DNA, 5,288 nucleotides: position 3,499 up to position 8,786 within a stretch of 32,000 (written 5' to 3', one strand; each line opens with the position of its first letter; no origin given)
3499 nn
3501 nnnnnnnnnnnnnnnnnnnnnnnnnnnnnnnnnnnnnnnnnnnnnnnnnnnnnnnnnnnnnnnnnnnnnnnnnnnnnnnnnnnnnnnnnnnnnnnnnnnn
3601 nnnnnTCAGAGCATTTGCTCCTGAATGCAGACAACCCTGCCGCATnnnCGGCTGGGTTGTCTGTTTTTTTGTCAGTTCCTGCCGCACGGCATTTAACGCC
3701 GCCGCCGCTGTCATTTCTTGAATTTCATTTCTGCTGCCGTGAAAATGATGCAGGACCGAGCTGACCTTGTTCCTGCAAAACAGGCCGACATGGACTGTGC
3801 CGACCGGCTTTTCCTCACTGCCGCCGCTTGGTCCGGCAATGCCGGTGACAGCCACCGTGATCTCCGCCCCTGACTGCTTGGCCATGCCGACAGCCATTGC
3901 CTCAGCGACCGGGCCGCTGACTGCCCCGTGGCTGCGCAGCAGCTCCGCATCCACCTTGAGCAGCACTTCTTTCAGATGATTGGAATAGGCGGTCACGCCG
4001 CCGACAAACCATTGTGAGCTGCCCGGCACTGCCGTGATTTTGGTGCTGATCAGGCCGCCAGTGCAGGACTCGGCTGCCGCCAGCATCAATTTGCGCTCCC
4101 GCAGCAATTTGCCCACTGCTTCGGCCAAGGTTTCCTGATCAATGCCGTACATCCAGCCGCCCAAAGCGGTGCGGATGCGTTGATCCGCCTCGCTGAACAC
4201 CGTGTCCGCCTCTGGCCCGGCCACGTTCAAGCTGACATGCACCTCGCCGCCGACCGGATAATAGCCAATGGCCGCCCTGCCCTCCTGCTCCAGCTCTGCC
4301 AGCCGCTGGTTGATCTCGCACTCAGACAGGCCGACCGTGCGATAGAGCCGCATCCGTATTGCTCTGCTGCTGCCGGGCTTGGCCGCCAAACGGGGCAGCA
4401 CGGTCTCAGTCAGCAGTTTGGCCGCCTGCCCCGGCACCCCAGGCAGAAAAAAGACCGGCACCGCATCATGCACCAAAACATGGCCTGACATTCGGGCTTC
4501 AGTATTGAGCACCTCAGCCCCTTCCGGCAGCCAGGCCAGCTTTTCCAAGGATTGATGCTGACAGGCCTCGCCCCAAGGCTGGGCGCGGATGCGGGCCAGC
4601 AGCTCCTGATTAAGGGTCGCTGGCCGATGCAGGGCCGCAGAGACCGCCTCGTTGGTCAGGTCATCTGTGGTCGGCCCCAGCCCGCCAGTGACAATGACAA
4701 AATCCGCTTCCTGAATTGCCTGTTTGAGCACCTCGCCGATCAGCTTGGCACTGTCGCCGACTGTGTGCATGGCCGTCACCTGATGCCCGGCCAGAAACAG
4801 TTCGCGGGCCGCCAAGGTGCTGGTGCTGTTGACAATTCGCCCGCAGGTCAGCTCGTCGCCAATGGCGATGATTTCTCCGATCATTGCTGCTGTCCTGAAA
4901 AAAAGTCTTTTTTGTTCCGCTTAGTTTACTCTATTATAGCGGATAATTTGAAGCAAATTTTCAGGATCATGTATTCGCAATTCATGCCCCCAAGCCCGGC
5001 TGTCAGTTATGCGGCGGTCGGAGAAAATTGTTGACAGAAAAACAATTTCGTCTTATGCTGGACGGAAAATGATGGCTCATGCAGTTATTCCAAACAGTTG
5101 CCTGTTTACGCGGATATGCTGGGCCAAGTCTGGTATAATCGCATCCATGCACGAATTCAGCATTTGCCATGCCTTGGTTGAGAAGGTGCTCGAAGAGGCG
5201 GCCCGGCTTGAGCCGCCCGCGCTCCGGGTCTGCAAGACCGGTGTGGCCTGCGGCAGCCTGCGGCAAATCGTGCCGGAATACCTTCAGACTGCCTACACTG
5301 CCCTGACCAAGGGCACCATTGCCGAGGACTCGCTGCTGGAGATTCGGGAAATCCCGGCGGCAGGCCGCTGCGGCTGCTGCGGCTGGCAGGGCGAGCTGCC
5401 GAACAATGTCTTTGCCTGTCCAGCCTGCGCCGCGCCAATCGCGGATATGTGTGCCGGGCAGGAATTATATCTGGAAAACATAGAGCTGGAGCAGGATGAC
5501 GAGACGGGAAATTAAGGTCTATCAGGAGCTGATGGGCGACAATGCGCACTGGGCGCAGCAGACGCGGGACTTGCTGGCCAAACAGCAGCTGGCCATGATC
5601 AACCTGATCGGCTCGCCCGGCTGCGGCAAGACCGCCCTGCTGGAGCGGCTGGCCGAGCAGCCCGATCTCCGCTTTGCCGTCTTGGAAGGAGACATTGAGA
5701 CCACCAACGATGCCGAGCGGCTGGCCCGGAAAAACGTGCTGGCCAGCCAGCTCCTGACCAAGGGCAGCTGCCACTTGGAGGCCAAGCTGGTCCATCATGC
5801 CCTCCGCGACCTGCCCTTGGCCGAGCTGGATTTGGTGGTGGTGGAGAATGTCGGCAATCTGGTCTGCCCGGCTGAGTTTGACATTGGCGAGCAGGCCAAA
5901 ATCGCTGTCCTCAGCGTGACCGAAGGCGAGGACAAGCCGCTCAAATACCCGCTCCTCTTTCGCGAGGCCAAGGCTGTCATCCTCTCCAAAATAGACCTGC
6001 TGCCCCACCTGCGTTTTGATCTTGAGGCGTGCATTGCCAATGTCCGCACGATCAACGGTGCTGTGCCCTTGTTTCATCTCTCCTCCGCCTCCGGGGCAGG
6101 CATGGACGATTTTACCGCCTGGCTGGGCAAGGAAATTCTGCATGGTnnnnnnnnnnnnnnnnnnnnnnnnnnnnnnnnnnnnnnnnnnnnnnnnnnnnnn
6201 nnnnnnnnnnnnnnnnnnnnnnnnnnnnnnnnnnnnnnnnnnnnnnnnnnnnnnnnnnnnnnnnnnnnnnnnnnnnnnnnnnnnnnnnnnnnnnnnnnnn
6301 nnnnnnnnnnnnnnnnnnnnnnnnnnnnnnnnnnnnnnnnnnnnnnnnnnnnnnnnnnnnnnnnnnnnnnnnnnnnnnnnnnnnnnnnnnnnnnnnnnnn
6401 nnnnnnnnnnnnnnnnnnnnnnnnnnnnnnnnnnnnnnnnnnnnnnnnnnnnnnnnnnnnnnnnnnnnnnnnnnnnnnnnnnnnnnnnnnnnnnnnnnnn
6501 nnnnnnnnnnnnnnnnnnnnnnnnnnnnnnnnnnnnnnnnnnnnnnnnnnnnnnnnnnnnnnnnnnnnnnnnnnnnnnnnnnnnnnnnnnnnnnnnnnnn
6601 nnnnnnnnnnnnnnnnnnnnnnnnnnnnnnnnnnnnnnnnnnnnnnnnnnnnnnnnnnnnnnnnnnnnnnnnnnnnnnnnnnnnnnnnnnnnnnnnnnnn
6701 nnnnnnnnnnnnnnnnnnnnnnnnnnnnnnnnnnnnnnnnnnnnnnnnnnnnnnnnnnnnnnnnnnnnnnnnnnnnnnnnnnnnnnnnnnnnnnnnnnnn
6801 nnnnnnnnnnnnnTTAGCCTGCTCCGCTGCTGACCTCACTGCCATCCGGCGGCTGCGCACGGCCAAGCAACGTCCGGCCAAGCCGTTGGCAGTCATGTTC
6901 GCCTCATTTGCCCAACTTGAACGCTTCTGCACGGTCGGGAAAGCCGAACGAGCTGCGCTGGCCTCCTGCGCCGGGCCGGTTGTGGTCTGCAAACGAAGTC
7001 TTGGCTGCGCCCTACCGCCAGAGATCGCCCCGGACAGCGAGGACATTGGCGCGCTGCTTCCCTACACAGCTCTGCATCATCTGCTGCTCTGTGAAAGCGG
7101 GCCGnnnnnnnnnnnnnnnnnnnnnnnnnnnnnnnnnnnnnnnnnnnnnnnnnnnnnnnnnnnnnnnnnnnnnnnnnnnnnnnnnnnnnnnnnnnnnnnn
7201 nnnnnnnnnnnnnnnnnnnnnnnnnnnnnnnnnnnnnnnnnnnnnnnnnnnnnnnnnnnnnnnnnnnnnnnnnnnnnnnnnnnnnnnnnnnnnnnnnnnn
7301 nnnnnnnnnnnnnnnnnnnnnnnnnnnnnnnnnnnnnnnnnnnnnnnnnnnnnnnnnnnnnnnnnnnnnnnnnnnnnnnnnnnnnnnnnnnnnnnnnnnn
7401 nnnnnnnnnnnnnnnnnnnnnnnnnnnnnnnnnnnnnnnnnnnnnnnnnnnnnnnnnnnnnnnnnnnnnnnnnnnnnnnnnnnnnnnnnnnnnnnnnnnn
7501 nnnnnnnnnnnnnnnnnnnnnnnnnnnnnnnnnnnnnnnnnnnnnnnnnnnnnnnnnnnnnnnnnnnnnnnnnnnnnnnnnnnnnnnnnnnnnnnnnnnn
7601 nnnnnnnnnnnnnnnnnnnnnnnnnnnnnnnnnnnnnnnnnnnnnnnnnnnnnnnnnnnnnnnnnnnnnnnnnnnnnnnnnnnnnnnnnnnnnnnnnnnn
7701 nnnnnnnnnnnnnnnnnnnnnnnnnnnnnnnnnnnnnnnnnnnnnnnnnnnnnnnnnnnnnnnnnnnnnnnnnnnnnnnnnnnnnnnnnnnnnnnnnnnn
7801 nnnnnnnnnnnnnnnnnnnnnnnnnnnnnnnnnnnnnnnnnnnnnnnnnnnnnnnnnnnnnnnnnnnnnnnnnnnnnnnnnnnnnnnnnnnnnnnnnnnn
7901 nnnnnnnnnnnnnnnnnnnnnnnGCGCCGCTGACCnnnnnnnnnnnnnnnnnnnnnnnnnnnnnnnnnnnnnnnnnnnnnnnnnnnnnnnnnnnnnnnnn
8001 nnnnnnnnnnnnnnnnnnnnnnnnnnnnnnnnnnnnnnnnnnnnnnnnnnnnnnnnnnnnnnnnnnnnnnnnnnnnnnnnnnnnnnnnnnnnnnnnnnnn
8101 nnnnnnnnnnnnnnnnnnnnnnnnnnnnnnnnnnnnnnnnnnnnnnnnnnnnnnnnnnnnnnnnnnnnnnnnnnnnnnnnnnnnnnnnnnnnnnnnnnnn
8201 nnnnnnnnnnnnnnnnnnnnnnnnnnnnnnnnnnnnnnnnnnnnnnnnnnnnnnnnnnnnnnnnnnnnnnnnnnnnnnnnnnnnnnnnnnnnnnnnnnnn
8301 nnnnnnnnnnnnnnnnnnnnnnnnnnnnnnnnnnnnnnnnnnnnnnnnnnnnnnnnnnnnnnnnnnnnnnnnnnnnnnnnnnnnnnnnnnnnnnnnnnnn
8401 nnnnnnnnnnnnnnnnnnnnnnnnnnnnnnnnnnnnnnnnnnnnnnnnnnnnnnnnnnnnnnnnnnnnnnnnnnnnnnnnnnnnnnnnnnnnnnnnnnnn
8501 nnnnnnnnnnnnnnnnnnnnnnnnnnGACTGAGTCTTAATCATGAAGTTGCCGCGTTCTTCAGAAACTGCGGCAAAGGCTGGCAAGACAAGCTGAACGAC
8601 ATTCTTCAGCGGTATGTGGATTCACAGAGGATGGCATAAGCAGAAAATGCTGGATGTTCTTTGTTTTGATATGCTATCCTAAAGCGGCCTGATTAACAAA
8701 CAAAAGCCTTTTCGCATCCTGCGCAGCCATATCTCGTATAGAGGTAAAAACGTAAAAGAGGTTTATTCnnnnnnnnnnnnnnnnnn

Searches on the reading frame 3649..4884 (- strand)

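Call 36: search_protein_families(library=pfam, proteins=[window:3649-4884:-], max_evalue=0.001)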
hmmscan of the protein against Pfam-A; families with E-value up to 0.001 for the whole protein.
window:3649-4884:- (412 aa): 3 families
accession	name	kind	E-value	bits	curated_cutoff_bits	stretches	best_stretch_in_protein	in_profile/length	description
PF02464.23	CinA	-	7.7e-56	188.5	23.5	1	251-403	2-154/155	Competence-damaged protein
PF00994.29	MoCF_biosynth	-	5.5e-30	104.4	26.6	1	4-167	1-143/144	Probable molybdopterin binding domain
PF18146.6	CinA_KH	-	1.6e-09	38.2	27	1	179-247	2-73/73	Damage-inducible protein CinA KH domain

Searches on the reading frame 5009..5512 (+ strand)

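Call 36: search_protein_families(library=pfam, proteins=[window:5009-5512:+], max_evalue=0.001)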
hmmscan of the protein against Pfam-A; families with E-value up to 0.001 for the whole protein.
window:5009-5512:+ (168 aa): 1 family
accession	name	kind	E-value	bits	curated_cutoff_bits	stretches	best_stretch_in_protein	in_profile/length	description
PF01155.25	HypA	-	1.3e-23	83.6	28.9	1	47-159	1-111/112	Hydrogenase/urease nickel incorporation, metallochaperone, hypA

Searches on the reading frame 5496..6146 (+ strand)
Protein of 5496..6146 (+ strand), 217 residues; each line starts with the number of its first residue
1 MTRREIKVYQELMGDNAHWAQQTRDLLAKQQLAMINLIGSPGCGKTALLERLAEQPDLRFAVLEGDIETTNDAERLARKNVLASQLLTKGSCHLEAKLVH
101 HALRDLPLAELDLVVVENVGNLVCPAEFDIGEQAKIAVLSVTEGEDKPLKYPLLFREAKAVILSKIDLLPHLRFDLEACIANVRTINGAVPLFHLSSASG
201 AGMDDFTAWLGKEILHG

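Call 36: search_protein_families(library=pfam, proteins=[window:5496-6146:+], max_evalue=0.001)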
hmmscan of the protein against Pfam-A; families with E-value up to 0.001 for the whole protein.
window:5496-6146:+ (217 aa): 4 families
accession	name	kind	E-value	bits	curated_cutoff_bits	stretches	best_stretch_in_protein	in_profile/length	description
PF02492.25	cobW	-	2.9e-19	69.8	20.7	1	35-192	3-178/180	CobW/HypB/UreG, nucleotide-binding domain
PF03193.22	RsgA_GTPase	-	0.00011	22.5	30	0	19-61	93-135/174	RsgA GTPase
PF13401.12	AAA_22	-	0.00016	22.4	27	1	34-122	7-96/130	AAA domain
PF13521.12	AAA_28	-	0.00061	20.5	27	1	35-57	2-24/164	AAA domain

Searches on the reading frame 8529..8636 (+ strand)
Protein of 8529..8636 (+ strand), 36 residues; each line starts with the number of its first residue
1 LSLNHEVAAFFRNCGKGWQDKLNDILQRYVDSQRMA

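Call 96: search_protein_families(library=pfam, proteins=[window:8529-8636:+], max_evalue=10)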
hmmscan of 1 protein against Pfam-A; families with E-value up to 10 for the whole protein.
seq(36 aa): 1 family
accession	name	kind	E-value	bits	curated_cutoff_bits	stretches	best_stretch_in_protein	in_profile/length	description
PF14384.12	BrnA_antitoxin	-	8e-07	29.8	26.1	1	3-30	41-68/68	BrnA antitoxin of type II toxin-antitoxin system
